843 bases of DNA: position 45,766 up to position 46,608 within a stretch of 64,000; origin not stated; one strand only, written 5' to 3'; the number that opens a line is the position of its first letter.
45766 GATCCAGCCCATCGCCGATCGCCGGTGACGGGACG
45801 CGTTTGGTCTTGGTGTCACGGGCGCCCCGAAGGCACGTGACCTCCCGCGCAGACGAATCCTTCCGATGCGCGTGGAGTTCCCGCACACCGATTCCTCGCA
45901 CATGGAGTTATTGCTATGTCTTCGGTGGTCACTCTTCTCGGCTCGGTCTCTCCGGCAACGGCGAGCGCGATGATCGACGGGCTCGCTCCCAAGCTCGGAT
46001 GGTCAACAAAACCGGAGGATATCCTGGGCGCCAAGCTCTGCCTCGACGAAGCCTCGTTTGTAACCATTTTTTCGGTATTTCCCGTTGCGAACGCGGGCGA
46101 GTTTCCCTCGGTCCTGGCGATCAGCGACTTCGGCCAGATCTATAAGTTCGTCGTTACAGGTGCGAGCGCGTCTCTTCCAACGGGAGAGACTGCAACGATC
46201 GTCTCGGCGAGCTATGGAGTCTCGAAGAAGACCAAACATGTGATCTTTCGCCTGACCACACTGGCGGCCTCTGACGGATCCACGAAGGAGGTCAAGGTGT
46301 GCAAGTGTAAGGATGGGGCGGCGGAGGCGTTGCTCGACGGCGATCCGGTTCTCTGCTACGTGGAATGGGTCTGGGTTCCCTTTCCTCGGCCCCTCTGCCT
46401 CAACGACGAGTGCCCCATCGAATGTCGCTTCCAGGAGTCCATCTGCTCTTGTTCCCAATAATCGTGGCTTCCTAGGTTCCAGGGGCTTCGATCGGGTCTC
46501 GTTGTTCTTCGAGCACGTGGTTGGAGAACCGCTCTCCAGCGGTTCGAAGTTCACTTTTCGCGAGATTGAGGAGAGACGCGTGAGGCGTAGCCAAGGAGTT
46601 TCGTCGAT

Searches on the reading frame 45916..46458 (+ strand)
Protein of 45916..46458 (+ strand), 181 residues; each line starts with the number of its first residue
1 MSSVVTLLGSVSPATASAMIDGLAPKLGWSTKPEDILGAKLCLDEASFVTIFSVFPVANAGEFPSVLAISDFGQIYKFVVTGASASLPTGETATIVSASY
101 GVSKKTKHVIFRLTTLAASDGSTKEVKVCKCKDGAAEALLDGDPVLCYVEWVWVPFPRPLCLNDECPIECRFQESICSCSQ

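Call 7: search_protein_families(library=pfam, proteins=[window:45916-46458:+], max_evalue=0.01)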
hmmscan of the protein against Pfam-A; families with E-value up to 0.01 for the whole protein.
window:45916-46458:+ (181 aa): 0 families

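Call 52: search_solved_structures(query=window:45916-46458:+, max_evalue=10)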
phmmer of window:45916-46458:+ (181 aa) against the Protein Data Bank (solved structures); distinct sequences matched with E-value up to 10: 0.

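Call 71: search_protein_families(library=ncbifam, proteins=[window:45916-46458:+], max_evalue=1)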
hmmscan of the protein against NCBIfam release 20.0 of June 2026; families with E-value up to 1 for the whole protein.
window:45916-46458:+ (181 aa): 0 families
